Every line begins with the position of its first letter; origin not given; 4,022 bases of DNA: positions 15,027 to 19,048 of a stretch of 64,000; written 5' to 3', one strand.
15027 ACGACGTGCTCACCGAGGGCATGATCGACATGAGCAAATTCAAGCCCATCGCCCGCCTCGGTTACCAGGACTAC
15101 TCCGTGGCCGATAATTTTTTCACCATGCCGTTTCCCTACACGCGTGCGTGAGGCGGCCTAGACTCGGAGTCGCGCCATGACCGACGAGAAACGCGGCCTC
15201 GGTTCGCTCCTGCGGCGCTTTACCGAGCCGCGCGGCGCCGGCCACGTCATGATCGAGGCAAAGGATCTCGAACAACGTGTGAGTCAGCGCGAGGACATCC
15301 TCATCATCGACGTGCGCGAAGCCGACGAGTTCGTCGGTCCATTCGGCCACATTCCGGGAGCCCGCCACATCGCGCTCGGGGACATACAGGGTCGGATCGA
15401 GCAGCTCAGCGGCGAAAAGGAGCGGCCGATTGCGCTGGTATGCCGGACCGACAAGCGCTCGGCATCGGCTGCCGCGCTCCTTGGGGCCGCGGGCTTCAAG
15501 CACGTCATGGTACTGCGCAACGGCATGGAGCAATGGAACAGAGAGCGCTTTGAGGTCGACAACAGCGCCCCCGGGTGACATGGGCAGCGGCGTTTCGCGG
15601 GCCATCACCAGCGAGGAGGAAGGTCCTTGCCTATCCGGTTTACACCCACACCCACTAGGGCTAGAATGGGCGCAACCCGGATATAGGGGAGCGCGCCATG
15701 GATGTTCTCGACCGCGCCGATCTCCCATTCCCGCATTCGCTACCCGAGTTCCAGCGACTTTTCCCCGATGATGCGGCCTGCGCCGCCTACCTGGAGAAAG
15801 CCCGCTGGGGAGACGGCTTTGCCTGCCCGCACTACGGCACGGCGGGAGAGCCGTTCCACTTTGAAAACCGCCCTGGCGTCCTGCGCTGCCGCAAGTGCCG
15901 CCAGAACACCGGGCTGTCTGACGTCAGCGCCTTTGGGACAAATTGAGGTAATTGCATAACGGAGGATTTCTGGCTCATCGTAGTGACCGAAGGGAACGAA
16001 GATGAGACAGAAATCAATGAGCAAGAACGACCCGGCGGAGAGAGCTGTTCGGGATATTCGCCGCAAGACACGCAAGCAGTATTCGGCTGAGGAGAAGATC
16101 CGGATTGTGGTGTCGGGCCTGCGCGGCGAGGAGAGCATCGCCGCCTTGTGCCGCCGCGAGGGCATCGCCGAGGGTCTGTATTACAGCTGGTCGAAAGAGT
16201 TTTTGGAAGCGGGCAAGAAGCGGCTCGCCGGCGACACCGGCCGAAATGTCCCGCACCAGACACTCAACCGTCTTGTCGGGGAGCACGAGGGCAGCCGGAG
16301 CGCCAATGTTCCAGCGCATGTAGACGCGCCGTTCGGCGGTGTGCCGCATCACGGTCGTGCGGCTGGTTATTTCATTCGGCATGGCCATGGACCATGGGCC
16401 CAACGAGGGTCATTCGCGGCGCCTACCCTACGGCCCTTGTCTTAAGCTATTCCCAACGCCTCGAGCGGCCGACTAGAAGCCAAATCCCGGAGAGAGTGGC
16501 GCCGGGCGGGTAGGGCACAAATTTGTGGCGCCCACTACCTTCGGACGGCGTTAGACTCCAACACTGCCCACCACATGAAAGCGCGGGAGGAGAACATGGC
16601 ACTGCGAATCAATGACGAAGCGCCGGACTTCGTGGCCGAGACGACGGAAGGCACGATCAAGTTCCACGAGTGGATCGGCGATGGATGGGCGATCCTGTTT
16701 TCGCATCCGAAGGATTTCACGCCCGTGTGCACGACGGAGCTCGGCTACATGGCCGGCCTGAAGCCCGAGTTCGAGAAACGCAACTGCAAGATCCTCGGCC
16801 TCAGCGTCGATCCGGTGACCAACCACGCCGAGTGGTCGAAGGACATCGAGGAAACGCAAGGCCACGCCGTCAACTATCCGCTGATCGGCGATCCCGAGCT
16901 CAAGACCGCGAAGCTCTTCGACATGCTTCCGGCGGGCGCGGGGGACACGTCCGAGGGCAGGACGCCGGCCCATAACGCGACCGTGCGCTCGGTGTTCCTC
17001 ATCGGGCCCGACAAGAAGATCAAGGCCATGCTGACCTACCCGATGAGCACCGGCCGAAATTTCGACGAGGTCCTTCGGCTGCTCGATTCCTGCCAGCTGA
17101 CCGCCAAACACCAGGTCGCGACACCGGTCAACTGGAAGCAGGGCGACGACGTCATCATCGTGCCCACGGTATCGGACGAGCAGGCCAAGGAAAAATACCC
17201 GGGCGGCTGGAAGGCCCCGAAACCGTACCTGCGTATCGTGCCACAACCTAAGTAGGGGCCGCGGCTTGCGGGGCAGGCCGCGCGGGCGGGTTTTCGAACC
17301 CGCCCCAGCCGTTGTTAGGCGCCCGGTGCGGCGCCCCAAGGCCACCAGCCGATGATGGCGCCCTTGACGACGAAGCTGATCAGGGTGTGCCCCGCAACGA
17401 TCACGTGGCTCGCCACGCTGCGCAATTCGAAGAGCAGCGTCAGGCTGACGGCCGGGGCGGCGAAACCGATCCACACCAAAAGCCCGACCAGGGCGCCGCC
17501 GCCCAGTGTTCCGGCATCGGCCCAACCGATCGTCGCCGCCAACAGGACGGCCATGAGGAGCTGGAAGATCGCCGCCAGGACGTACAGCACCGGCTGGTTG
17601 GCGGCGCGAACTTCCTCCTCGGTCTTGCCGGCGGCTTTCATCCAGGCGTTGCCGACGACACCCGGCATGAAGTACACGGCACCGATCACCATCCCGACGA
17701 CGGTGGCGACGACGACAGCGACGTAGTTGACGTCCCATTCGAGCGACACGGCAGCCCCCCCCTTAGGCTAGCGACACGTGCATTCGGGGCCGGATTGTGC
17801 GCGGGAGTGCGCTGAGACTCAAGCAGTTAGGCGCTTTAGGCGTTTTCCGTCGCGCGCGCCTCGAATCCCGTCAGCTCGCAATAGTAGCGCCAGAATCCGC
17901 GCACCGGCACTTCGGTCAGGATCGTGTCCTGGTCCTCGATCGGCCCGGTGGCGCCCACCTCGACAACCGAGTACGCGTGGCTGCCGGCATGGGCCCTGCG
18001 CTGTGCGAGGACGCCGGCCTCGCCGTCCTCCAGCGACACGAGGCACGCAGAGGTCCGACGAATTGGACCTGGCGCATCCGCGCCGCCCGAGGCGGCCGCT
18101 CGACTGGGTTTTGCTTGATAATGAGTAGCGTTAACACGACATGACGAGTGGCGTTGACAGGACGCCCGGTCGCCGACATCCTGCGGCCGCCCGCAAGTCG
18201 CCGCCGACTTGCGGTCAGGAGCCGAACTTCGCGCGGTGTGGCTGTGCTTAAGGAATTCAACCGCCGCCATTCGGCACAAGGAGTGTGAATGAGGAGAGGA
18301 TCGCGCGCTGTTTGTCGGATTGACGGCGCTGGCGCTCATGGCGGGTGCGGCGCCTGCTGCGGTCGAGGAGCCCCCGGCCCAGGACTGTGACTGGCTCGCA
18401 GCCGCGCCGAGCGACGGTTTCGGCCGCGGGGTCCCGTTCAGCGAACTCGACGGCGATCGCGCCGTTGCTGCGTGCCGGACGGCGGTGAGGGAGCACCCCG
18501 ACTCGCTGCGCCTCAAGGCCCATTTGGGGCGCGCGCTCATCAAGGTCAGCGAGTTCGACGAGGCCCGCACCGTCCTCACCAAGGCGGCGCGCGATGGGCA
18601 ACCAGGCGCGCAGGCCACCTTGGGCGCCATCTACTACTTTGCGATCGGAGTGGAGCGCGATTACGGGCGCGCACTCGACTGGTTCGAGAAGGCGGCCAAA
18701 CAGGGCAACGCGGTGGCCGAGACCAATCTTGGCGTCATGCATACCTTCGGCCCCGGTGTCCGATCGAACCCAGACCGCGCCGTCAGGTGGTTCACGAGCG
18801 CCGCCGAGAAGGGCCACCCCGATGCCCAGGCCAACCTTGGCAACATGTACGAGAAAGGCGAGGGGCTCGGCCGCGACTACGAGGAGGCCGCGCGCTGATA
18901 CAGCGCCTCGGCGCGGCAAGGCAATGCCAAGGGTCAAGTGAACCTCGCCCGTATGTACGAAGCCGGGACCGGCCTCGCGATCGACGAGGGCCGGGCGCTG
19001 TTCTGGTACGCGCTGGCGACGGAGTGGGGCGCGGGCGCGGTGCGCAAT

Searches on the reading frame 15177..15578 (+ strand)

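Call 50: search_protein_families(library=pfam, proteins=[window:15177-15578:+], max_evalue=0.001)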
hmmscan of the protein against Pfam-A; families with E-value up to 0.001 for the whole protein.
window:15177-15578:+ (133 aa): 1 family
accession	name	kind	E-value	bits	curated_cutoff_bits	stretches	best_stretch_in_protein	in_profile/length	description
PF00581.25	Rhodanese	-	2.2e-19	70.2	22.2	1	28-122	2-101/102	Rhodanese-like domain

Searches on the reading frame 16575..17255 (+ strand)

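Call 50: search_protein_families(library=pfam, proteins=[window:16575-17255:+], max_evalue=0.001)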
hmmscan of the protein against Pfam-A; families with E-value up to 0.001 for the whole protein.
window:16575-17255:+ (226 aa): 3 families
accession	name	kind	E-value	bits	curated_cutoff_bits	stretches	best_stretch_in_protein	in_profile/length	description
PF00578.27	AhpC-TSA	-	7.9e-29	100.6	26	1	12-151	1-123/124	AhpC/TSA family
PF10417.14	1-cysPrx_C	-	2.5e-13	50.2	21.1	1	174-211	3-41/41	C-terminal domain of 1-Cys peroxiredoxin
PF08534.16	Redoxin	-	4.5e-09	36.7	26.6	1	13-165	3-146/148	Redoxin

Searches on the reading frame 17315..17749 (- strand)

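Call 50: search_protein_families(library=pfam, proteins=[window:17315-17749:-], max_evalue=0.001)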
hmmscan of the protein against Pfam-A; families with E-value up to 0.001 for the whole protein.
window:17315-17749:- (144 aa): 1 family
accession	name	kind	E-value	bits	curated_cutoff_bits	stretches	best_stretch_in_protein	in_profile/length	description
PF08570.15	DUF1761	-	1e-22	81.1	31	1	10-134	1-123/123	Protein of unknown function (DUF1761)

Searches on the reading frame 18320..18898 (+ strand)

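Call 50: search_protein_families(library=pfam, proteins=[window:18320-18898:+], max_evalue=0.001)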
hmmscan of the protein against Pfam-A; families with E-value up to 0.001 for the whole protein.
window:18320-18898:+ (192 aa): 8 families
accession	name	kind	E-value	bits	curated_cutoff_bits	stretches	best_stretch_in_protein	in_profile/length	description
PF08238.18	Sel1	-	1e-26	92.8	30.7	3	132-166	2-36/36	Sel1 repeat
PF14559.12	TPR_19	-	1.7e-09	38.3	25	1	44-95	6-57/68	Tetratricopeptide repeat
PF13432.12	TPR_16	-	8.2e-07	29.8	32.7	1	69-129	3-61/65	Tetratricopeptide repeat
PF13428.12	TPR_14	-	8.1e-05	23.4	23.5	0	65-92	3-30/44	Tetratricopeptide repeat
PF13176.12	TPR_7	-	0.00011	22.5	27.9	0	68-91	4-29/36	Tetratricopeptide repeat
PF20308.4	TPR-S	-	0.00024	22.1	27.6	0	46-127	3-87/102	Tetratricopeptide Repeats-Sensor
PF07719.23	TPR_2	-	0.00056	20.3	27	0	68-90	6-28/34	Tetratricopeptide repeat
PF13429.12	TPR_15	-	0.00058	19.8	26.2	0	45-129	162-244/280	Tetratricopeptide repeat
